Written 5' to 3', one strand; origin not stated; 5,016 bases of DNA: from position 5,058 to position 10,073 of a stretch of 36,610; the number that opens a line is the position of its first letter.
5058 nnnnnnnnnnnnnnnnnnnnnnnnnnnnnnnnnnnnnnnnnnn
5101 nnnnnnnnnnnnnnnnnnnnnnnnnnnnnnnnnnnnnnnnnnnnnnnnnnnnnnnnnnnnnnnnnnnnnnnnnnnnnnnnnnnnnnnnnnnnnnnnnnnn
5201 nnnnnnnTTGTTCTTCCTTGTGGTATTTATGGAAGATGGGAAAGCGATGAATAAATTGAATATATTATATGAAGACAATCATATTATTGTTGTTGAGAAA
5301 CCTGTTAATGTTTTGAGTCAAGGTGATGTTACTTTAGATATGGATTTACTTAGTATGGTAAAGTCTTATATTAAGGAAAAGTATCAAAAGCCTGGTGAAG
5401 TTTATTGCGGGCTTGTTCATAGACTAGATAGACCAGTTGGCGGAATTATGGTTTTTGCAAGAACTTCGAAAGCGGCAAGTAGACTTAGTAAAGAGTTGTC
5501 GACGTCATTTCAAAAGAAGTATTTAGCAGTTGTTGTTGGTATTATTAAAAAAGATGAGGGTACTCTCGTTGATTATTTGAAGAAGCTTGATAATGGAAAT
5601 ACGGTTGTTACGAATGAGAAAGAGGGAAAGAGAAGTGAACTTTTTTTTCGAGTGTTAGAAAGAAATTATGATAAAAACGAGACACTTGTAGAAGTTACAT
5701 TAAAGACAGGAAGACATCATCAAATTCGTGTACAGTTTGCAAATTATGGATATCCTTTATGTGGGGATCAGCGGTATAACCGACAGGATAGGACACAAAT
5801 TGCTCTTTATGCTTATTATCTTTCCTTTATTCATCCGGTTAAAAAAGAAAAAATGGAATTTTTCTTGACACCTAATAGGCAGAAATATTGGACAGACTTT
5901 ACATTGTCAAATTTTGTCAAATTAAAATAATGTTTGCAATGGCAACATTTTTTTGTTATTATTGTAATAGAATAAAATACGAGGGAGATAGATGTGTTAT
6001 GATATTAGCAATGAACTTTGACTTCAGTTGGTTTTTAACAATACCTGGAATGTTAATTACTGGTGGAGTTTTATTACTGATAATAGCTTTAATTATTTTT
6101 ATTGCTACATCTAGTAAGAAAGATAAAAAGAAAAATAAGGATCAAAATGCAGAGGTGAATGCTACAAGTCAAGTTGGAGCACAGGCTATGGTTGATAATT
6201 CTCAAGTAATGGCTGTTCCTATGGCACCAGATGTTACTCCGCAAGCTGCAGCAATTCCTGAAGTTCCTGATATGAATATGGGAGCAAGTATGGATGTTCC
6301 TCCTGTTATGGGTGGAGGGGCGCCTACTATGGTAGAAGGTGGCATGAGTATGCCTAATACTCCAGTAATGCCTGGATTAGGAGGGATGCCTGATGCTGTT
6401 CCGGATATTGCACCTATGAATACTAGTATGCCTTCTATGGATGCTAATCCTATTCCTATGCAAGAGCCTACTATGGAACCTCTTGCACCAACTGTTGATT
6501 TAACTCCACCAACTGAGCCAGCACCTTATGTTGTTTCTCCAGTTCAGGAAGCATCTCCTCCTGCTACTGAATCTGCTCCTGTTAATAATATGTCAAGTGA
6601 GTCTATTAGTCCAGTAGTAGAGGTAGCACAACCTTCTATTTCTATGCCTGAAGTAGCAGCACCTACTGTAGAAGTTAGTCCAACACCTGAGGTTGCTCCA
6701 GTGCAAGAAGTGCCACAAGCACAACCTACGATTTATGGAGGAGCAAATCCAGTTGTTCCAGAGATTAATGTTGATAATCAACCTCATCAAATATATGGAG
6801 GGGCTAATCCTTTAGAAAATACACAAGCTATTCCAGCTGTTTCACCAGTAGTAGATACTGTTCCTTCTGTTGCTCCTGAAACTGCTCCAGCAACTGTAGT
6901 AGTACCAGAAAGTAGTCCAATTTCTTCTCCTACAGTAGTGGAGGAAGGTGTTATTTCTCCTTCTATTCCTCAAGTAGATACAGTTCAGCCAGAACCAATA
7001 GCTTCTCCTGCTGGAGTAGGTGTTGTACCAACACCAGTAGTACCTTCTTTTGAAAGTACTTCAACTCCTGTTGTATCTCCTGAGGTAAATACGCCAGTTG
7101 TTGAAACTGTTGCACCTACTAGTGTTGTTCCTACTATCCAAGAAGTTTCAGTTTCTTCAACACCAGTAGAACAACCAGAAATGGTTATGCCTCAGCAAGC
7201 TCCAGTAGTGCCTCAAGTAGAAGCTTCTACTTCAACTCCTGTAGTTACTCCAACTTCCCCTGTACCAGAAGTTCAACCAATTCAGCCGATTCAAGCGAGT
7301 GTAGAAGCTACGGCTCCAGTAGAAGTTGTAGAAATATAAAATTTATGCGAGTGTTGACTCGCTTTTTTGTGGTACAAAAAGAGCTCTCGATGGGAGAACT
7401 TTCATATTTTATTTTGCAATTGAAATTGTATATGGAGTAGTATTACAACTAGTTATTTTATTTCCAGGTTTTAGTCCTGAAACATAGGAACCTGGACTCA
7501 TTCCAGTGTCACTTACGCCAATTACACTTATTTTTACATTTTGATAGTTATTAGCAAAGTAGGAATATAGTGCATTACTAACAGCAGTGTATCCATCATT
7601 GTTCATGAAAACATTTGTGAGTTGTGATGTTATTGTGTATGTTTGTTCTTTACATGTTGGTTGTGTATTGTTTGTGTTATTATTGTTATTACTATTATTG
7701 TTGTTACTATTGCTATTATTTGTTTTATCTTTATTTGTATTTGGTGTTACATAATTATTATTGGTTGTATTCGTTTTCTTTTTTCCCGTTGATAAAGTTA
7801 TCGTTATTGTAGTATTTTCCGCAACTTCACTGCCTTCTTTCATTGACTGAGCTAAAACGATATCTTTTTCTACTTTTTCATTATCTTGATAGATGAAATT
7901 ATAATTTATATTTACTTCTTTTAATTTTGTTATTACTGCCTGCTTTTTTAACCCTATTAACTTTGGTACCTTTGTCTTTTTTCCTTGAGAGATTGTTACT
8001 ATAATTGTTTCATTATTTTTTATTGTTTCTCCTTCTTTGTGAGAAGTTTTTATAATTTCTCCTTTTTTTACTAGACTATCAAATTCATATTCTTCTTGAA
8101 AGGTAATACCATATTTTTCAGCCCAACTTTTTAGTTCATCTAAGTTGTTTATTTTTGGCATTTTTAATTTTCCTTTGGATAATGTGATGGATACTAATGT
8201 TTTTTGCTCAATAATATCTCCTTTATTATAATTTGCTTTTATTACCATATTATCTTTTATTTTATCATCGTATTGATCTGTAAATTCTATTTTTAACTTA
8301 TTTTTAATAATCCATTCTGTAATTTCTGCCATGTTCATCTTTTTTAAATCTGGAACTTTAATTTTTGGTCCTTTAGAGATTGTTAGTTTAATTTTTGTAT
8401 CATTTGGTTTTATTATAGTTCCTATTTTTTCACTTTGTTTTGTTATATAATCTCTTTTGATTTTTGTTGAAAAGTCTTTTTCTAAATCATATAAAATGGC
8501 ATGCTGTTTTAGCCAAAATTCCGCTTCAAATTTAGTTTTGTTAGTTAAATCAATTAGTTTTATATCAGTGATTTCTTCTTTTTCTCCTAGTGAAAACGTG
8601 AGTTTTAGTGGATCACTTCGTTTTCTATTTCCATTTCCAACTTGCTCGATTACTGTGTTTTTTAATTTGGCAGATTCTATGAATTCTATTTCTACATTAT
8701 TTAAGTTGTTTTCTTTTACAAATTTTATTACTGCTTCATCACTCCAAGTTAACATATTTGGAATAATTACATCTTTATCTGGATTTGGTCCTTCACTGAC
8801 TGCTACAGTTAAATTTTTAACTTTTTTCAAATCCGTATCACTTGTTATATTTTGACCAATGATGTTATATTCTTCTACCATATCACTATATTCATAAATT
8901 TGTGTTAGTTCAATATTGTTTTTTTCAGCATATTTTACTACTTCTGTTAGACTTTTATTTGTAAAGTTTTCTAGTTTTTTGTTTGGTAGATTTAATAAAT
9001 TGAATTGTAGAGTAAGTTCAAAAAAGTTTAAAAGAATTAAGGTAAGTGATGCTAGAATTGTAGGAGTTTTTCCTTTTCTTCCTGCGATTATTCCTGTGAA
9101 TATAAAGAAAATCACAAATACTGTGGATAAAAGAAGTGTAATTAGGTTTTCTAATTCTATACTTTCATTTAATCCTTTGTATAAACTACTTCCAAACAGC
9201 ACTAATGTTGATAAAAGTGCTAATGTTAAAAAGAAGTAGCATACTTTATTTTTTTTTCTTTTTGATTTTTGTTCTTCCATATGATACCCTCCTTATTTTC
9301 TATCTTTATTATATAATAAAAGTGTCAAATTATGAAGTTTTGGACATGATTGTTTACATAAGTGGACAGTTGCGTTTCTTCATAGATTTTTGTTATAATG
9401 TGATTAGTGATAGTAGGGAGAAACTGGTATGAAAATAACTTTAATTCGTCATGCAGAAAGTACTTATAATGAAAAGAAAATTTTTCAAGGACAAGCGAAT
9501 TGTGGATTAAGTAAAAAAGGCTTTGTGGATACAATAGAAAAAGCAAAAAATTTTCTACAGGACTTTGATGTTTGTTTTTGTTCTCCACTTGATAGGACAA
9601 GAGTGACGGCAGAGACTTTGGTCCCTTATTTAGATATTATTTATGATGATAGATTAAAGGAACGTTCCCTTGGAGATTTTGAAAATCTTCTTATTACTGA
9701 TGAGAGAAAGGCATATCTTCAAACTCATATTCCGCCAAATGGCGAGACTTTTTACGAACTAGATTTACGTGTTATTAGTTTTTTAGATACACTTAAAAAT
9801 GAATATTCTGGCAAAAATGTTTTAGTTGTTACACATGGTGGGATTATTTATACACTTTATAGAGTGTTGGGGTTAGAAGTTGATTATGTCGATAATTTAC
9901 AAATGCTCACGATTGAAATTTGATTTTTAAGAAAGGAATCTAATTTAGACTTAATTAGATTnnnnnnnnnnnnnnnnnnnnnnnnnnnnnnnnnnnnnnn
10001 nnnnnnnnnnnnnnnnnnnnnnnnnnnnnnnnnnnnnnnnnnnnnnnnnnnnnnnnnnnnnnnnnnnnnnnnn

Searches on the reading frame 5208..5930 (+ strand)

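Call 7: search_protein_families(library=pfam, proteins=[window:5208-5930:+], max_evalue=0.001)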
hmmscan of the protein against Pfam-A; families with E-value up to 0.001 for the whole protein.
window:5208-5930:+ (240 aa): 1 family
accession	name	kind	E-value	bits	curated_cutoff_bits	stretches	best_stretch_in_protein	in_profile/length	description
PF00849.27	PseudoU_synth_2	-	2.3e-32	112.7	26.8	1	25-178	1-151/152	RNA pseudouridylate synthase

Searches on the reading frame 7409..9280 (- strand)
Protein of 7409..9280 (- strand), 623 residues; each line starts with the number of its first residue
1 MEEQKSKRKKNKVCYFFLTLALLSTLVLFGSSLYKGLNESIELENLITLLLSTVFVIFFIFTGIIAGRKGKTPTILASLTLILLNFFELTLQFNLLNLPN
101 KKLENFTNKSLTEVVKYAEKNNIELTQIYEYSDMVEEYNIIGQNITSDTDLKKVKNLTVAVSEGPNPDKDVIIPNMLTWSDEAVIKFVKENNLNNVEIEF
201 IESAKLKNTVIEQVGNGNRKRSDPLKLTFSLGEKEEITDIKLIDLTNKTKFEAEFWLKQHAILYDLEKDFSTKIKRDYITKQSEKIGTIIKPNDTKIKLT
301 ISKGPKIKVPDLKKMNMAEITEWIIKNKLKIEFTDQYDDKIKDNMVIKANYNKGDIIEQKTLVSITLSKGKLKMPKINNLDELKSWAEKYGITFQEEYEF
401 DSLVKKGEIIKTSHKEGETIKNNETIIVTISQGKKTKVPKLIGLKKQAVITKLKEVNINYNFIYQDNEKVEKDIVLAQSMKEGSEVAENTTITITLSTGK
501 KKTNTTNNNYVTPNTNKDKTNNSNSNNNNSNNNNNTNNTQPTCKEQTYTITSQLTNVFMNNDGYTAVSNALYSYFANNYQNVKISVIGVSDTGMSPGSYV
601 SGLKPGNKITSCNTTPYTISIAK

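Call 7: search_protein_families(library=pfam, proteins=[window:7409-9280:-], max_evalue=0.001)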
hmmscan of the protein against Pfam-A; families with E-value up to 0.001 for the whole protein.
window:7409-9280:- (623 aa): 1 family
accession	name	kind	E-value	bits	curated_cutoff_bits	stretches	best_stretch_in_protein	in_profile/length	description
PF03793.24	PASTA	-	2.4e-44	149.6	23.2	5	437-498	2-64/64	PASTA domain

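Call 84: find_homologous_proteins(query=window:7409-9280:-, max_evalue=1e-10)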
Query window:7409-9280:- (623 aa): 676 proteins with E <= 1e-10 among 8000 candidates; the best 120 are listed.
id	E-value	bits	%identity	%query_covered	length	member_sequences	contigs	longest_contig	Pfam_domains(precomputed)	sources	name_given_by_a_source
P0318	0.0e+0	1327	100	100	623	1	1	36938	PF03793.25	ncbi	-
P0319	0.0e+0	1130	83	100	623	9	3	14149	PF03793.25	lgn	-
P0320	0.0e+0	1021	76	100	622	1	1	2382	PF03793.25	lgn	-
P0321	4.3e-297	1005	74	100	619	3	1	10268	PF03793.25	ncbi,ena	-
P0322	7.1e-289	978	74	100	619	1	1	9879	PF03793.25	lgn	-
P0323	8.0e-289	978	74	100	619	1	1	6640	PF03793.25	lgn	-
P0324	2.5e-280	949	73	100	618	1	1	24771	PF03793.25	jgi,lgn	-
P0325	2.0e-274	930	69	100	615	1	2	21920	PF03793.25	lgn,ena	-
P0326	9.4e-272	921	69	100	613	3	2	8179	PF03793.25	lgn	-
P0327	4.6e-270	916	69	100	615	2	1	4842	PF03793.25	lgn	-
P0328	1.8e-264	897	67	100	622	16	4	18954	PF03793.25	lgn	-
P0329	6.3e-264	895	67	100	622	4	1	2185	PF03793.25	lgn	-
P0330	3.3e-228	777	64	93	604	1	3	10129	PF03793.25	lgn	-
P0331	6.0e-227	773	60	100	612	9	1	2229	PF03793.25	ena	-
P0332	5.9e-192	658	53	89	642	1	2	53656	PF03793.25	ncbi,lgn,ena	-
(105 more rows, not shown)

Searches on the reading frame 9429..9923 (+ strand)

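Call 7: search_protein_families(library=pfam, proteins=[window:9429-9923:+], max_evalue=0.001)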
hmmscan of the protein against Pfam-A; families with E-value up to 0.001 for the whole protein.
window:9429-9923:+ (164 aa): 1 family
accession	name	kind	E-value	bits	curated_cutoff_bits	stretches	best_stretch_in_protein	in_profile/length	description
PF00300.27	His_Phos_1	-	1.4e-31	110.2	21.7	1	3-159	1-171/194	Histidine phosphatase superfamily (branch 1)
